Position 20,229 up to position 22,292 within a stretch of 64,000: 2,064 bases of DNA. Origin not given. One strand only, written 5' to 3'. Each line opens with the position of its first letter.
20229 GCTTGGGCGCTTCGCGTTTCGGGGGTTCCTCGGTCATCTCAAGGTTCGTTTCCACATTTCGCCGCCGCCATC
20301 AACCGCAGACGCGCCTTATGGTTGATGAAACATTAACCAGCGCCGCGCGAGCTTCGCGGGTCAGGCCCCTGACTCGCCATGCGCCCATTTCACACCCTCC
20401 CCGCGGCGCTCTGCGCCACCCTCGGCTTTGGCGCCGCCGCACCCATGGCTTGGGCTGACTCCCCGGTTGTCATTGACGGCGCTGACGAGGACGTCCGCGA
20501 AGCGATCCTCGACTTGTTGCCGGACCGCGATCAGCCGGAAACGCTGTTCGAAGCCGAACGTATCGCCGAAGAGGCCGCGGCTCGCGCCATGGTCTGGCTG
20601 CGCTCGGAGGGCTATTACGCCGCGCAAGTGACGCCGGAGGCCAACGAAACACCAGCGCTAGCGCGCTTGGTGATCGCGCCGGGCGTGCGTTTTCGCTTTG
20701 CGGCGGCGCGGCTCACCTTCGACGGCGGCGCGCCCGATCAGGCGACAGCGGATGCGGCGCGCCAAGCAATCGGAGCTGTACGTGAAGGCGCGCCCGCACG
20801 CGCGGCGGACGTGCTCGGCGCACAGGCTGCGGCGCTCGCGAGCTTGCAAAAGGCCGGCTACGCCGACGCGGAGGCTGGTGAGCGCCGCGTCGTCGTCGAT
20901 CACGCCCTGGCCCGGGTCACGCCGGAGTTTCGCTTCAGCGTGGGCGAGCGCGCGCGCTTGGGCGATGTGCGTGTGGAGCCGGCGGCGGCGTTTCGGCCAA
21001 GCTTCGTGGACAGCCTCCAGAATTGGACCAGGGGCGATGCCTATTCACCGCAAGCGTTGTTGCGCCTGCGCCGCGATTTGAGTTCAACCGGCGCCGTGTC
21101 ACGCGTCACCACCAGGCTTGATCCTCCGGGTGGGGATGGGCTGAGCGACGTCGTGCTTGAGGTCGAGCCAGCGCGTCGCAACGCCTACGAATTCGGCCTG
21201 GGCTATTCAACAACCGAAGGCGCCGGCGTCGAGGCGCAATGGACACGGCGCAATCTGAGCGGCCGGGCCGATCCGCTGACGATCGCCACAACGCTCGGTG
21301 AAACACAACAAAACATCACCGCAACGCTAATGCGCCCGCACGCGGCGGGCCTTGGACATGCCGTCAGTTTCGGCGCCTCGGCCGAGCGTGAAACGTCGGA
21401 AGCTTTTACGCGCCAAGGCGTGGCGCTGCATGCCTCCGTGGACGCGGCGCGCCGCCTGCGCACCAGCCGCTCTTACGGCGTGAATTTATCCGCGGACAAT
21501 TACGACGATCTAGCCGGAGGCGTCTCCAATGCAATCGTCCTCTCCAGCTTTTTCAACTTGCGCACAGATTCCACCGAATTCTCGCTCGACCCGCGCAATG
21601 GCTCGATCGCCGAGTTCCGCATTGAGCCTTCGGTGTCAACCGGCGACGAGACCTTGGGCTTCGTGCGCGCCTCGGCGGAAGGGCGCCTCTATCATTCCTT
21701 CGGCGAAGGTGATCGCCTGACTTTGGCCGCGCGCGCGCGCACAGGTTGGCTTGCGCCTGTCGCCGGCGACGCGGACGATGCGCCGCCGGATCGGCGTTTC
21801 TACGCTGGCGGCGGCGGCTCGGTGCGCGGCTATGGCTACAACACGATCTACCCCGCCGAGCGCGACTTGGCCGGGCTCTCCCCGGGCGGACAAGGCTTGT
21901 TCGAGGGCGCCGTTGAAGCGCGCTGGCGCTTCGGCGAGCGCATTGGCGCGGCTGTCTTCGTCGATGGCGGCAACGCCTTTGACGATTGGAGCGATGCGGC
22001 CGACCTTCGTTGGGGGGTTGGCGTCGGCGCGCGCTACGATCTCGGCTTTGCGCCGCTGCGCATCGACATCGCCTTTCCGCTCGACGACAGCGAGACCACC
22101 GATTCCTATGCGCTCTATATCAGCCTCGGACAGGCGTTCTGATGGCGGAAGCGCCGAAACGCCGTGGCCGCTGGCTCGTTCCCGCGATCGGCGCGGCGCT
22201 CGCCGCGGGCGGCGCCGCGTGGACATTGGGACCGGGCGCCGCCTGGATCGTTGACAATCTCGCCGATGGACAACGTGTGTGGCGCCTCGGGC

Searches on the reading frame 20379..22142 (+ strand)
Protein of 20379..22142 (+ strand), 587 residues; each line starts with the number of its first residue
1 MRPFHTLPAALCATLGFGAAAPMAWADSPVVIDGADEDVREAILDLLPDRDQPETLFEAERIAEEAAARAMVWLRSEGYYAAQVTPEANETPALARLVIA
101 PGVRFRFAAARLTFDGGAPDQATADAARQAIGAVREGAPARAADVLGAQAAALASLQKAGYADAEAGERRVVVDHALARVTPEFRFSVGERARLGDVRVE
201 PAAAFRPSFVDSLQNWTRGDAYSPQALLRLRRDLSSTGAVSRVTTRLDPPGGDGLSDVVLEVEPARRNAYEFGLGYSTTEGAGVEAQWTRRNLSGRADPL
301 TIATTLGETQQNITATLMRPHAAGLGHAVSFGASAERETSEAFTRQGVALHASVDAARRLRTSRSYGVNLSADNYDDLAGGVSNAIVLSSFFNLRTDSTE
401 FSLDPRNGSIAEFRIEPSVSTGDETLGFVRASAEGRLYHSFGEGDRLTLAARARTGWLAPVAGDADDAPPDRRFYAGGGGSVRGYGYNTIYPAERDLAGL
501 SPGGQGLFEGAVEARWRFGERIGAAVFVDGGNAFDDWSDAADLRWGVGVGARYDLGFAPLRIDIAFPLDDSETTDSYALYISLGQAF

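Call 21: search_protein_families(library=pfam, proteins=[window:20379-22142:+], max_evalue=0.001)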
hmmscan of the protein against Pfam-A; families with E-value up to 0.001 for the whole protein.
window:20379-22142:+ (587 aa): 3 families
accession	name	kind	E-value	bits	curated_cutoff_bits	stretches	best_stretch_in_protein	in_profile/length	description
PF01103.29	Omp85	-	2e-43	149.6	24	1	292-587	1-325/325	Omp85 superfamily domain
PF07244.20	POTRA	-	2.2e-05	25.5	21.3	0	193-264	2-78/79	Surface antigen variable number repeat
PF17243.7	POTRA_TamA_1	-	0.00065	20.2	26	0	30-97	2-70/74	POTRA domain TamA domain 1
